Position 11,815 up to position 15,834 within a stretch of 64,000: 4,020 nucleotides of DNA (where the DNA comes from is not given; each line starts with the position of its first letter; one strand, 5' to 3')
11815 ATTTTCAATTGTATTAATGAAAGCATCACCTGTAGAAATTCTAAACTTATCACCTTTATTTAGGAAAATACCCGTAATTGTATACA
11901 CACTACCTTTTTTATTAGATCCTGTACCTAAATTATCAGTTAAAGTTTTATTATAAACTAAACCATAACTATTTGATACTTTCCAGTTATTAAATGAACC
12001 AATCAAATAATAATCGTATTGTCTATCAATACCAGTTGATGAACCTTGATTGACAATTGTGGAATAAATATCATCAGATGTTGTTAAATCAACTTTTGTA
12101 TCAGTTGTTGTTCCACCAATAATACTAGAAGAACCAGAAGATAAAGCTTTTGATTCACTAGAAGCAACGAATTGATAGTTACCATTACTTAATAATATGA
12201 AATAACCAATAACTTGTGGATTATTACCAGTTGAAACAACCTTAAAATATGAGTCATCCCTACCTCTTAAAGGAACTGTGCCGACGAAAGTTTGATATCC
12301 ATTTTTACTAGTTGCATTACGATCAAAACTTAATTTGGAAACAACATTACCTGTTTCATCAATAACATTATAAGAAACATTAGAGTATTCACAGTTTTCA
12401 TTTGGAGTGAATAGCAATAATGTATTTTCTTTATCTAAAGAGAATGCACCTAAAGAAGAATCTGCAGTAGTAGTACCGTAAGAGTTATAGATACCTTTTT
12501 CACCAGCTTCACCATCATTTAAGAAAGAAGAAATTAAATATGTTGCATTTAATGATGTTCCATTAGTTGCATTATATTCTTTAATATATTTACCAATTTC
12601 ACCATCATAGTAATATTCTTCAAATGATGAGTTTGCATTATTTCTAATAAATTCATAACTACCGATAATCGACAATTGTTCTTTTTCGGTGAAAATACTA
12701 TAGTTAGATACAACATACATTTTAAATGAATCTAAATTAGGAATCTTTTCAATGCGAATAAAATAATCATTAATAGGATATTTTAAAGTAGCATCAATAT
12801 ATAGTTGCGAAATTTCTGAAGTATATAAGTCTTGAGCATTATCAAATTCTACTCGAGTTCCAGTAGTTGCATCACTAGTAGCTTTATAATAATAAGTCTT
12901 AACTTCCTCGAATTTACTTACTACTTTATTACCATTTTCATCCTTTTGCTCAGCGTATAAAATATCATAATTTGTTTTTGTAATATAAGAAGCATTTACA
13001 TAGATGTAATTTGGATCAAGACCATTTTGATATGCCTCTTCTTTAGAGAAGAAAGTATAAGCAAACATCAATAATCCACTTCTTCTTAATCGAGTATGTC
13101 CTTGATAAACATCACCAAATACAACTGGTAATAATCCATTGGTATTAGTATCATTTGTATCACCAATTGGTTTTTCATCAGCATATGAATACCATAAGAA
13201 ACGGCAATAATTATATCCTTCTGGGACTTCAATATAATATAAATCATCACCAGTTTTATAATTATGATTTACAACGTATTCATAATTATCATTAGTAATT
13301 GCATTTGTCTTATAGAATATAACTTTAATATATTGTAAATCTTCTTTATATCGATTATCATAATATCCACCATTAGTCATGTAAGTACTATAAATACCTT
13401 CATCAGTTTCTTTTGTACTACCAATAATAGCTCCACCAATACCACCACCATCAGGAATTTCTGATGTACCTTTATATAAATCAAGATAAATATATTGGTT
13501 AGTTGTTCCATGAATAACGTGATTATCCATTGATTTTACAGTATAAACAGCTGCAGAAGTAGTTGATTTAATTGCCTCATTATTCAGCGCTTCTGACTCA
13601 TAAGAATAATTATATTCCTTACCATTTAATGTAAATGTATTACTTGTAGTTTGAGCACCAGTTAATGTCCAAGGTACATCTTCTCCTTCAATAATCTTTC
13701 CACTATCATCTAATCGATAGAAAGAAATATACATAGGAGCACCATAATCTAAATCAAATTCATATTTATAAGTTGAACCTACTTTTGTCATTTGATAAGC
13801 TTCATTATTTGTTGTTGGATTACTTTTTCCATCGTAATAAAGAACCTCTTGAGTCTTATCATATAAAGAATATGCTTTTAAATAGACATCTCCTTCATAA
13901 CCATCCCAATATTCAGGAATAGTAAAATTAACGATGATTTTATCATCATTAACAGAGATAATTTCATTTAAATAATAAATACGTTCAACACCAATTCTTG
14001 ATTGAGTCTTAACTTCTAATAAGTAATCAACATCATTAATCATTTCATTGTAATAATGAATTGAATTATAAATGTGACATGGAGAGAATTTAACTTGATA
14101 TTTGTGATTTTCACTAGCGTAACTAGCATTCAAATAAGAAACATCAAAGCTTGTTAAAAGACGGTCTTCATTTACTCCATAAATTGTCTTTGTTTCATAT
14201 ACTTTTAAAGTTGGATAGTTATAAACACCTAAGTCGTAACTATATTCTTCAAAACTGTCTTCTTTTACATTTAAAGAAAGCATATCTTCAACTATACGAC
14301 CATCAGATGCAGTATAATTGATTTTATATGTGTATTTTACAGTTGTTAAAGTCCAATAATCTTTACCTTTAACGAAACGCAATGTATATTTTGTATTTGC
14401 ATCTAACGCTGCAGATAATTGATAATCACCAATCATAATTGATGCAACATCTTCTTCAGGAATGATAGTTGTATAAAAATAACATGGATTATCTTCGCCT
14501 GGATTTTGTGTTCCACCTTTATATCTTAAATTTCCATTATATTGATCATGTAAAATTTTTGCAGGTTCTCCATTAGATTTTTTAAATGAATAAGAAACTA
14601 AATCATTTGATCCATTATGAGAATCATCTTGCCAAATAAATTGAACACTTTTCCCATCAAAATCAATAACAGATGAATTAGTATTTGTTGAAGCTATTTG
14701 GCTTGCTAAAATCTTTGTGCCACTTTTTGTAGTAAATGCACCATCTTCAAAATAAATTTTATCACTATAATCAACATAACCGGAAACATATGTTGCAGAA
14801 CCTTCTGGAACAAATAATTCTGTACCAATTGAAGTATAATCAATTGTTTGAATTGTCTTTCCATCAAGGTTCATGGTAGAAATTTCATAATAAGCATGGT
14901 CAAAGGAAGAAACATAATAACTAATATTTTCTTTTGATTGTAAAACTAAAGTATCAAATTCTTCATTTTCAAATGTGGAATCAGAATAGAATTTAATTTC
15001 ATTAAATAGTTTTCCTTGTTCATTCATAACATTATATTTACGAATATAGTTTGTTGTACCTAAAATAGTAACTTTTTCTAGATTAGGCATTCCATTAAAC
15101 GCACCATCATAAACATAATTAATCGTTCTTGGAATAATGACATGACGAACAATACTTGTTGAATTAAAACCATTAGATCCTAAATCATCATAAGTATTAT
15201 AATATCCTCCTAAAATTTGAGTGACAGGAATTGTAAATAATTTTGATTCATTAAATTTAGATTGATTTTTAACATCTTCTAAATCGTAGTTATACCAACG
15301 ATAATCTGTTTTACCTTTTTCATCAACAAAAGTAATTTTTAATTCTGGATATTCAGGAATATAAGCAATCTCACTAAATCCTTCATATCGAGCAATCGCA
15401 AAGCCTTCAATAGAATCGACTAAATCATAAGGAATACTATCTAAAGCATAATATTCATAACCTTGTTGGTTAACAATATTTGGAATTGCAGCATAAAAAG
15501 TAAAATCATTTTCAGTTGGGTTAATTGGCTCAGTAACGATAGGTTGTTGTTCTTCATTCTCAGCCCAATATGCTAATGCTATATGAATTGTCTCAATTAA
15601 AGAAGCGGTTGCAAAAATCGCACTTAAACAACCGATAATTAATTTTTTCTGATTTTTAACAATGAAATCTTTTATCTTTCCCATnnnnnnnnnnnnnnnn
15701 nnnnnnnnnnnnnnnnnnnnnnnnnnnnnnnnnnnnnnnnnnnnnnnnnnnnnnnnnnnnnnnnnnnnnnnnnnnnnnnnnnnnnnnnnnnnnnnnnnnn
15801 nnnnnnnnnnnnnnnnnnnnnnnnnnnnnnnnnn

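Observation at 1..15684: A hidden giant gene: at least 5,228 codons, open to the window edge and absent from the ORF track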

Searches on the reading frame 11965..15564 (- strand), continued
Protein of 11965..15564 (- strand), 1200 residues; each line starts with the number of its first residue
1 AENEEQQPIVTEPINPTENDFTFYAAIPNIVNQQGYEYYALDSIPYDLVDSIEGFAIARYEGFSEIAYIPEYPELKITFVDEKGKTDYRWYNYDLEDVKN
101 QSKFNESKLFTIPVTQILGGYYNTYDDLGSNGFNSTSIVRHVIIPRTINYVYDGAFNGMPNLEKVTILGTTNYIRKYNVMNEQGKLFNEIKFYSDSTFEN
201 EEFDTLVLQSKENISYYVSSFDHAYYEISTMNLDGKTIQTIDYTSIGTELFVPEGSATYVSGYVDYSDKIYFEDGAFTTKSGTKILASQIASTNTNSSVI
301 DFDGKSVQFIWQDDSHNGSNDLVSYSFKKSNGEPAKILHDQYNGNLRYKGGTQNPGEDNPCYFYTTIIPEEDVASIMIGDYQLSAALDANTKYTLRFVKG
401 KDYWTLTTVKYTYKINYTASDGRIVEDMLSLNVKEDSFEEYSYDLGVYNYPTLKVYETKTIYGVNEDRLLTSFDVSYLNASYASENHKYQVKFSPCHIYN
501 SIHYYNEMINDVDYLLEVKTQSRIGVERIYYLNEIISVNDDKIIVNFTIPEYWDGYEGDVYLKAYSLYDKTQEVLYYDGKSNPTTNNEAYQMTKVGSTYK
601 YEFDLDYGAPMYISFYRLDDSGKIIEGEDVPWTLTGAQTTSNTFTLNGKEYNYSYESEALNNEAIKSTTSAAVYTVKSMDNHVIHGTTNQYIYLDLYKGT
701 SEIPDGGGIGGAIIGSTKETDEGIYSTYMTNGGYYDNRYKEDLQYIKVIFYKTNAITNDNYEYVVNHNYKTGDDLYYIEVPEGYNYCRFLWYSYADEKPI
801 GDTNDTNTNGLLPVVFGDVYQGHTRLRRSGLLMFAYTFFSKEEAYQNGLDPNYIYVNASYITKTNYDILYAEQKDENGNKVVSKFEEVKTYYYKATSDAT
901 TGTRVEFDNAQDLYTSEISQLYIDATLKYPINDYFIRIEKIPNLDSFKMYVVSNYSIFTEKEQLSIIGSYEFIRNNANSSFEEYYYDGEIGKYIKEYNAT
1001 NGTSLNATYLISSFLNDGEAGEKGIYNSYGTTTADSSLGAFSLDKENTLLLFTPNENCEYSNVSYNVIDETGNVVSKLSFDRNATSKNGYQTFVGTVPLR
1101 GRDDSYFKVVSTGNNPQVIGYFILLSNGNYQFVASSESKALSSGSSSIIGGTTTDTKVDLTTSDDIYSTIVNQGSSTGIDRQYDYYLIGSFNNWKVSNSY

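Call 61: find_encoding_contigs(protein=P0011, flank=10000, max_places=2)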
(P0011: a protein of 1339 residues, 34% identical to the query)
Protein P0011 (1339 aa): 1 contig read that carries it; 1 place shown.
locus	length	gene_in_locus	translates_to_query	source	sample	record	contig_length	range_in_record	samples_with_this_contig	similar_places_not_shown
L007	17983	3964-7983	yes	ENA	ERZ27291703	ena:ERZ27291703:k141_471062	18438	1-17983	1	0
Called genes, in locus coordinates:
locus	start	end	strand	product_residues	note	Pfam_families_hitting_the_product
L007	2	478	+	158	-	?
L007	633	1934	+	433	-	PF02885:Glycos_trans_3N, PF00591:Glycos_transf_3, PF07831:PYNP_C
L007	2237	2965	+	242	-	-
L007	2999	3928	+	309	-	-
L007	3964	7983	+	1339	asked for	-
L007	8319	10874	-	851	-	PF09479:Flg_new (faint)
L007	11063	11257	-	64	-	-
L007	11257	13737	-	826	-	PF09479:Flg_new (faint)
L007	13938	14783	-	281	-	PF01171:ATP_bind_3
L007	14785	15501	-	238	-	PF00899:ThiF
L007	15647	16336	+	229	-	PF00702:Hydrolase, PF13419:HAD_2, PF13242:Hydrolase_like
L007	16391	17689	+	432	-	-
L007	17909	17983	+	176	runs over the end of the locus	?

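Call 80: search_protein_families(library=ncbifam, proteins=[L002:2125-2742:+, L004:193-828:+, L006:1949-2638:+], max_evalue=5)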
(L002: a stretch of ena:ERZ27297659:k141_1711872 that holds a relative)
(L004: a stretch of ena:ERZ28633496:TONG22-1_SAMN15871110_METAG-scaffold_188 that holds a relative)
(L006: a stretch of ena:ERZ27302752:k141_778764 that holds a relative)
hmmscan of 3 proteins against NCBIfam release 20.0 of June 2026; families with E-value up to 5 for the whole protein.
L002:2125-2742:+ (206 aa): 1 family
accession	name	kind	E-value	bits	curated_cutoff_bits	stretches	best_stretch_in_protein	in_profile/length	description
NF041112.1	chap_CsgH_alph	subfamily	0.28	11.2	35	0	114-147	19-55/91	curli-like amyloid fiber formation chaperone CsgH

L004:193-828:+ (212 aa): 0 families

L006:1949-2638:+ (230 aa): 1 family
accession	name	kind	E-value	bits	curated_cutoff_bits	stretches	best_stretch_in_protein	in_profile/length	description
TIGR02494.1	PFLE_PFLC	subfamily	0.14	11.4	174.35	1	105-168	176-234/293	glycyl-radical enzyme activating protein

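Call 81: search_protein_families(library=pfam, proteins=[L004:193-828:+, L006:1949-2638:+], max_evalue=0.1)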
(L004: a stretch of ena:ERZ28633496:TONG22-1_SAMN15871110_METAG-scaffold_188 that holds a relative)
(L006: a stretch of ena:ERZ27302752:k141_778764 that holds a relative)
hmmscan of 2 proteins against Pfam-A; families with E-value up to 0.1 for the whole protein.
L004:193-828:+ (212 aa): 0 families

L006:1949-2638:+ (230 aa): 0 families

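Call 99: search_protein_families(library=pfam, proteins=[P0013, P0017, P0020, P0002, P0007, P0010], max_evalue=0.001)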
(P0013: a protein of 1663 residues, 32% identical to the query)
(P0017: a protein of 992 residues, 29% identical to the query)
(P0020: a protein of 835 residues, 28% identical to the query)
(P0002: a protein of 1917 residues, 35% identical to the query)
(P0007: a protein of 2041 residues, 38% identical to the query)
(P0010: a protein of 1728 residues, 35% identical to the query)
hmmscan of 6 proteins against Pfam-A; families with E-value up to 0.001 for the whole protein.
P0013 (1663 aa): 6 families
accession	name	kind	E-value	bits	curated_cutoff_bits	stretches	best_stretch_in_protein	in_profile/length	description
PF13306.12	LRR_5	-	3.5e-286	932.4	27.7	12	847-970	7-127/127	BspA type Leucine rich repeat region (6 copies)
PF13855.12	LRR_8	-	3.3e-90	296.2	27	7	884-927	11-55/61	Leucine rich repeat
PF12799.13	LRR_4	-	3.1e-25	88.1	27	0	1158-1186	1-29/44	Leucine Rich repeats (2 copies)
PF23952.1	LRR_EndoS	-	8.2e-17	61.9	27.9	0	700-770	45-116/116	Endo-beta-N-acetylglucosaminidase EndoS LRR domain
PF24164.1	TMP_N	-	2.2e-12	47.7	27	0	790-822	49-81/82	Tape measure protein N-terminal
PF05725.18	FNIP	-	1.1e-05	25.9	21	0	647-682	5-39/44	FNIP Repeat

P0017 (992 aa): 6 families
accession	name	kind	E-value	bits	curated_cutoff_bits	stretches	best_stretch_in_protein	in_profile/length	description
PF13306.12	LRR_5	-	2.2e-158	519.4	27.7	6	625-749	1-122/127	BspA type Leucine rich repeat region (6 copies)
PF13855.12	LRR_8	-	1.8e-20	72.9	27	0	822-870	8-57/61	Leucine rich repeat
PF23952.1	LRR_EndoS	-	1.5e-07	32.1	27.9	0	333-378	47-92/116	Endo-beta-N-acetylglucosaminidase EndoS LRR domain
PF12799.13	LRR_4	-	5.7e-07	30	27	0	93-115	13-33/44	Leucine Rich repeats (2 copies)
PF00404.24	Dockerin_1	-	3e-06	27.8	22.9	1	930-982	1-53/57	Dockerin type I domain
PF17323.7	ToxS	-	8.9e-05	22.8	25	0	57-120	9-72/147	Trans-membrane regulatory protein ToxS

P0020 (835 aa): 3 families
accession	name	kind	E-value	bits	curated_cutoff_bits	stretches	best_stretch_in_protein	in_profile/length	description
PF13306.12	LRR_5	-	1.9e-44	151.1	27.7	4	182-250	1-69/127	BspA type Leucine rich repeat region (6 copies)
PF02368.24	Big_2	-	2.5e-12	47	22.8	1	592-660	3-71/79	Bacterial Ig-like domain (group 2)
PF13855.12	LRR_8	-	1.8e-05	24.9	27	0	181-225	13-58/61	Leucine rich repeat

P0002 (1917 aa): 0 families

P0007 (2041 aa): 0 families

P0010 (1728 aa): 0 families

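Call 106: predict_structure(alignment_id=A7)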
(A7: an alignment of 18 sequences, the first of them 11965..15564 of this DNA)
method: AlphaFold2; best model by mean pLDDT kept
length: 1200 residues; sequences in the alignment: 18
mean_pLDDT: 49.0   pTM: 0.37
mean pLDDT of the five models: 49.0, 46.1, 46.1, 44.2, 44.0
residues with pLDDT >= 90: 44; 70-90: 161; 50-70: 259; < 50: 736
segments of 3 or more residues with pLDDT < 50: 1-11, 32-35, 73-75, 86-116, 119-132, 169-180, 184-224, 226-306, 312-320, 530-541, 548-557, 567-578, 580-587, 627-943, 951-965, 977-983, 1001-1007, 1009-1038, 1040-1060, 1088-1091, 1126-1128, 1136-1200
pLDDT, mean of each block of 10 residues (from residue 1): 39 52 67 58 68 60 60 50 48 38 38 46 39 56 60 60 61 35 41 33 29 34 43 34 34 31 39 38 28 31 46 46 78 80 60 67 85 89 90 90 90 90 89 68 85 90 84 79 67 78 70 70 71 41 49 48 55 47 48 66 55 61 50 36 37 32 29 26 28 29 32 32 30 35 33 30 29 33 34 32 35 27 26 33 43 34 35 34 35 40 42 39 29 40 50 42 48 51 53 52 45 39 30 42 42 45 71 75 50 57 68 73 59 51 36 29 28 25 25 29
secondary structure, 60 per line:
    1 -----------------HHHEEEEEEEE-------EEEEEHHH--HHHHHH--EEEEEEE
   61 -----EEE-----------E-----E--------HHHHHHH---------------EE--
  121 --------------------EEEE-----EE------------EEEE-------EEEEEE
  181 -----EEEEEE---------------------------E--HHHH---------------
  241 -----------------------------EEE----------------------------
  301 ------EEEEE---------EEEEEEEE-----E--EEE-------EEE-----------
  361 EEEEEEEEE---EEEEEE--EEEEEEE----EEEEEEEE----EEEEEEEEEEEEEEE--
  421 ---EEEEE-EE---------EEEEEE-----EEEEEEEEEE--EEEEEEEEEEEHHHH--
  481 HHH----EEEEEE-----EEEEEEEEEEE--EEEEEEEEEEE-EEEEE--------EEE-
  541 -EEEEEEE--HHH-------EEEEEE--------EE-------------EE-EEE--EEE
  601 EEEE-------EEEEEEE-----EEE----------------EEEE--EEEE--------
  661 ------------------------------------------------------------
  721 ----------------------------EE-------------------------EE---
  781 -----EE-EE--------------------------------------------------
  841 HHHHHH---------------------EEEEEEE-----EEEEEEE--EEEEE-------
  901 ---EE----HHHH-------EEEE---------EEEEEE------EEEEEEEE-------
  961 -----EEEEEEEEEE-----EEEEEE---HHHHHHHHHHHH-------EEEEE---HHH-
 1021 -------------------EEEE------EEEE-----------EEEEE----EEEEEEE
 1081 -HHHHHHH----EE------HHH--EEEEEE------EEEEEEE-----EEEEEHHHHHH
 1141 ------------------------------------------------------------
elements in order (helices of 4 or more, strands of 3 or more residues): E21-28 E36-40 H46-51 E54-60 E66-68 H95-101 E141-144 E164-167 E175-180 E186-191 H222-225 E270-272 E307-311 E321-328 E337-339 E347-349 E361-369 E373-378 E381-387 E392-399 E404-418 E424-428 E441-446 E452-461 E464-474 H475-478 E488-493 E499-509 E512-522 E524-528 E537-539 E542-548 E561-566 E593-595 E598-604 E612-618 E624-626 E643-646 E649-652 H841-846 E868-874 E880-886 E889-893 H910-913 E921-924 E934-939 E946-953 E966-975 E981-986 H990-1001 E1009-1013 E1040-1043 E1050-1053 E1065-1069 E1074-1080 H1082-1088 E1106-1111 E1118-1124 E1130-1134 H1135-1140

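Call 108: fold_search(model_id=the predicted structure, library=pdb)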
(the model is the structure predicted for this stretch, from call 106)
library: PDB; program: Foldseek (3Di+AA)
matches with E <= 10: 463; with E <= 0.001: 0
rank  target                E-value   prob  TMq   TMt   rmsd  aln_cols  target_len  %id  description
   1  8ave_B                1.6e-02  0.28  0.06  0.11  24.9       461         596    8  Human leptin in complex with the human LEP-R ectodomain fused to a C-terminal trimeric isoleucine GCN4 zipper (2:2 mod (released 2023-04-05)
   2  3l5j_B                2.3e-02  0.44  0.06  0.21  18.5       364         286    8  Crystal structure of FnIII domains of human GP130 (Domains 4-6) (released 2010-05-12)
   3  4oju_A                4.1e-02  0.98  0.06  0.38   7.9       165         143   14  Crystal structure of a leucine-rich repeat protein (BACCAP_00569) from Bacteroides capillosus ATCC 29799 at 2.00 A res (released 2014-06-18)
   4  1fyh_B                9.6e-02  0.41  0.06  0.27  15.7       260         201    8  1:1 COMPLEX BETWEEN AN INTERFERON GAMMA SINGLE-CHAIN VARIANT AND ITS RECEPTOR (released 2000-10-11)
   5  3l5i                  9.6e-02  0.23  0.06  0.21  18.5       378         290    8  Crystal structure of FnIII domains of human GP130 (Domains 4-6) (released 2010-05-12)
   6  8dh9_B                1.3e-01  0.11  0.05  0.11  25.8       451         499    7  Leptin-bound leptin receptor complex-D3-D7 (released 2023-04-19)
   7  8g04_C                1.3e-01  0.10  0.04  0.12  21.0       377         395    7  Structure of signaling thrombopoietin-MPL receptor complex (released 2023-08-30)
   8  7yc5_D                1.4e-01  0.16  0.07  0.15  21.6       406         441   10  Cryo-EM structure of SARS-CoV-2 spike in complex with K202.B bispecific antibody (released 2023-07-05)
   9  8coe_C                1.4e-01  0.15  0.07  0.11  22.2       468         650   11  complement C5 in complex with the LCP0195 nanobody (released 2024-01-03)
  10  3elq_A                1.4e-01  0.12  0.06  0.10  19.5       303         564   10  Crystal structure of a bacterial arylsulfate sulfotransferase (released 2008-11-18)
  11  1n26_A                1.8e-01  0.16  0.08  0.19  16.6       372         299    9  Crystal Structure of the extra-cellular domains of Human Interleukin-6 Receptor alpha chain (released 2002-12-18)
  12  3elq_B                1.9e-01  0.13  0.06  0.10  17.9       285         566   12  Crystal structure of a bacterial arylsulfate sulfotransferase (released 2008-11-18)
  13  1bqu_B                2.2e-01  0.28  0.06  0.24  18.3       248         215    6  CYTOKYNE-BINDING REGION OF GP130 (released 1998-08-26)
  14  3ets_A                2.3e-01  0.10  0.06  0.10  19.6       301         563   10  Crystal structure of a bacterial arylsulfate sulfotransferase catalytic intermediate with 4-methylumbelliferone bound  (released 2008-11-25)
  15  7ua4_A                2.3e-01  0.03  0.04  0.02  23.8       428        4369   10  Structure of PKA phosphorylated human RyR2-R2474S in the open state in the presence of Calmodulin (released 2022-08-03)
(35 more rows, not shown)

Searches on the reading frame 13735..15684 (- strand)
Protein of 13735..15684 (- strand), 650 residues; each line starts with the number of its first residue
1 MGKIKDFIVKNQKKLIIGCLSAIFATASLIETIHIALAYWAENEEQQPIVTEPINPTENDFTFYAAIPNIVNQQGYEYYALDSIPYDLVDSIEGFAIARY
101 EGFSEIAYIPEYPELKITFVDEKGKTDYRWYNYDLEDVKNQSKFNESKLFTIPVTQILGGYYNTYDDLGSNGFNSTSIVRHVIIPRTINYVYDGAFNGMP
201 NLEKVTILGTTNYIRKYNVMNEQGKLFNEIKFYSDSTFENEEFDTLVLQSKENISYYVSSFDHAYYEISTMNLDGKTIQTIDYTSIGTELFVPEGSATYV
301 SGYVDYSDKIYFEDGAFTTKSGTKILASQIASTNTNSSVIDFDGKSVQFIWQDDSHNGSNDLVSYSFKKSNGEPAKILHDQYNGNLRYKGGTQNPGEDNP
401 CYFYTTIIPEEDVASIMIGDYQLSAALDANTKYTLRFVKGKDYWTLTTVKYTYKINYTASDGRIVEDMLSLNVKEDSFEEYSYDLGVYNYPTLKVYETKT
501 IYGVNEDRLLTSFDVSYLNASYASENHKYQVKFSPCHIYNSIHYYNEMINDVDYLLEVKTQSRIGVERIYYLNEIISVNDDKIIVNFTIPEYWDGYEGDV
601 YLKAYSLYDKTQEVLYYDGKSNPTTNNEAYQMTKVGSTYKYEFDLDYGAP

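Call 118: search_dna_similar(query=window:13735-15684:-, collection=plasmids, mode=protein, max_evalue=0.001, max_rows=10)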
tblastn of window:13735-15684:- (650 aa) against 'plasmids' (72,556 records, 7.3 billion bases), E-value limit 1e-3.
No match.
